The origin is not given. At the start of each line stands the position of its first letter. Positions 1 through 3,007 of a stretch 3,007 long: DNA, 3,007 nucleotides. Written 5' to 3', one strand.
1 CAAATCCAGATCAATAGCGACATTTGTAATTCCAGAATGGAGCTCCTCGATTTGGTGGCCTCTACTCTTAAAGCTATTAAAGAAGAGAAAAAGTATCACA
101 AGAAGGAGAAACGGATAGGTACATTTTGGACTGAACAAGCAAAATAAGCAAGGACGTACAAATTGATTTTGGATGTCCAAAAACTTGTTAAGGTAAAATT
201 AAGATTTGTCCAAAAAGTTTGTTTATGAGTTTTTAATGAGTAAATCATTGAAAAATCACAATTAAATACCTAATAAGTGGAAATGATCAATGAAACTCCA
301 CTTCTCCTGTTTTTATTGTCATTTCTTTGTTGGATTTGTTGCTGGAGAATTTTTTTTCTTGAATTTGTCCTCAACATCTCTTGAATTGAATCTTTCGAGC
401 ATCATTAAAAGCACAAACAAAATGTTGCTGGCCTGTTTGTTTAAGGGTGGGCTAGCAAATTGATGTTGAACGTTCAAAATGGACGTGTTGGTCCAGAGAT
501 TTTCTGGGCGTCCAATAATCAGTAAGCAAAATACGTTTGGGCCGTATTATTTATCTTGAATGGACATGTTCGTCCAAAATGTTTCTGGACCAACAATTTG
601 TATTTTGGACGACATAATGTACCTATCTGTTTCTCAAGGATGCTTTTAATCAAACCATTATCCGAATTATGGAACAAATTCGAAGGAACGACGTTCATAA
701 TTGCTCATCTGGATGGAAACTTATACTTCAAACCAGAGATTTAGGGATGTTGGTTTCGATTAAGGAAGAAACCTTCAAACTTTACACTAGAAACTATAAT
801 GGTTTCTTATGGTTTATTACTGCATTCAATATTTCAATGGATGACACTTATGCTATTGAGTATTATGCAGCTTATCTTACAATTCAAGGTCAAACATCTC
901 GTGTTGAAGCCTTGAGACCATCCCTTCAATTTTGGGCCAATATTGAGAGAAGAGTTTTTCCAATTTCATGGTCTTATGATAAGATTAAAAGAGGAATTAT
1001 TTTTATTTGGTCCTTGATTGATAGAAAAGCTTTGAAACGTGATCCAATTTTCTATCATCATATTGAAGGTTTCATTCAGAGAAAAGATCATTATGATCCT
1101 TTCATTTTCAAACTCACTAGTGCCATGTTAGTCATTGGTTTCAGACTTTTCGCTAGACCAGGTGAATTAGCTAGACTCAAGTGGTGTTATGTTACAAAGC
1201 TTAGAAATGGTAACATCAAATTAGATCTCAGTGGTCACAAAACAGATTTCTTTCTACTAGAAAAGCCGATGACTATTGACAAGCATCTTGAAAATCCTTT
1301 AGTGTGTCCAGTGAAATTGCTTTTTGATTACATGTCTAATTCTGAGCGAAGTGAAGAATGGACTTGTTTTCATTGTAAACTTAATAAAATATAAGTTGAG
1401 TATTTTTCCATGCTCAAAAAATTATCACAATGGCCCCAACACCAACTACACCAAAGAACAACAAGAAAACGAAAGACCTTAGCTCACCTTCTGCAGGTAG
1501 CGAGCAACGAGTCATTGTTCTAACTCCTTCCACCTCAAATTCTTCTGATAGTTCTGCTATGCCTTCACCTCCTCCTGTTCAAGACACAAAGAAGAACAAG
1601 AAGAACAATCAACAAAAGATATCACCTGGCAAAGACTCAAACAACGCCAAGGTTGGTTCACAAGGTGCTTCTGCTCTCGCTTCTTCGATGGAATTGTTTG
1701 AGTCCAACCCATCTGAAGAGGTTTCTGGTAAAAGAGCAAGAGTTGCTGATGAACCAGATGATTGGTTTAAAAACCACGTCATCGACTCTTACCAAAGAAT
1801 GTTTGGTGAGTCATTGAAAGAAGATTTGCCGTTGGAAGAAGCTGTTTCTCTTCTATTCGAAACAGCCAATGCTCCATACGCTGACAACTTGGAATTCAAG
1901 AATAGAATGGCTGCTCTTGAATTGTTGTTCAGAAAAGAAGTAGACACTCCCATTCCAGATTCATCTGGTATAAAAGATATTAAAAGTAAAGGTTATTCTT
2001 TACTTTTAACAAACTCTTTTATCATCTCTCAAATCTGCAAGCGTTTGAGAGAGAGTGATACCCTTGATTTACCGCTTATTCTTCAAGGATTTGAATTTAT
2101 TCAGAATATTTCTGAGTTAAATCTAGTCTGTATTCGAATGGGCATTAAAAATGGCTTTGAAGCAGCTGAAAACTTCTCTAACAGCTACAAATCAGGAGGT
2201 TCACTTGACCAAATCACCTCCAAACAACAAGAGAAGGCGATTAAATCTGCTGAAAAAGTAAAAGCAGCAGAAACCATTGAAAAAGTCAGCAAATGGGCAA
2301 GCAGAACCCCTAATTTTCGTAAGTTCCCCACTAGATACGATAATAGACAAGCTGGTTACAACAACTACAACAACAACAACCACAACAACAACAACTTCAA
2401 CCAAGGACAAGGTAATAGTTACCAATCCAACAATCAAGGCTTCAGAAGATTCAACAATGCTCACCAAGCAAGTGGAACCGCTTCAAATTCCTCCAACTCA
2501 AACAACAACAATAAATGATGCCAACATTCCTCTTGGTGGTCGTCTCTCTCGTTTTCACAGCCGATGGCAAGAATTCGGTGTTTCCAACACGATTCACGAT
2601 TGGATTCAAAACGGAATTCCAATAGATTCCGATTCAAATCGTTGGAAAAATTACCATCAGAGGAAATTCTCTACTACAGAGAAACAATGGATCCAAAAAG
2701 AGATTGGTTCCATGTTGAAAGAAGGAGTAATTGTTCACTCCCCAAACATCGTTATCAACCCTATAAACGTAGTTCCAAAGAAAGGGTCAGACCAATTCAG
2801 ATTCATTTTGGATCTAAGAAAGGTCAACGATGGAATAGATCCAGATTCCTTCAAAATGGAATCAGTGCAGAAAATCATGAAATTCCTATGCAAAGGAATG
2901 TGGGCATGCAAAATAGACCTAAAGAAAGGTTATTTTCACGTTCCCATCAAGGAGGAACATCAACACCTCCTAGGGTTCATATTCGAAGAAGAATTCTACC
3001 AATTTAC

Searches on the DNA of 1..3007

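Call 35: search_rna_families(source=window, threshold=evalue, max_evalue=1)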
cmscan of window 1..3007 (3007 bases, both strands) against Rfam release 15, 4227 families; matches with E-value up to 1: 0.
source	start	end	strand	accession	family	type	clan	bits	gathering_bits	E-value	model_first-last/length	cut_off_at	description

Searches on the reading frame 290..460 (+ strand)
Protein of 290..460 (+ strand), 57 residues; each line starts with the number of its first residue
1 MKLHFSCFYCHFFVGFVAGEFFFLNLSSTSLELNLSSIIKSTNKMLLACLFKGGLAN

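Call 52: search_protein_representatives(protein=window:290-460:+)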
Query: 57 residues. Proteins with E-value up to 0.001 (for the whole library): 1; up to 1e-10: 0; up to 1e-30: 0. The best 1 are listed.
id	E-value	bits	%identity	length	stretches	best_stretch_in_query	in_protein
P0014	4.2e-04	36.4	29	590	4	11-49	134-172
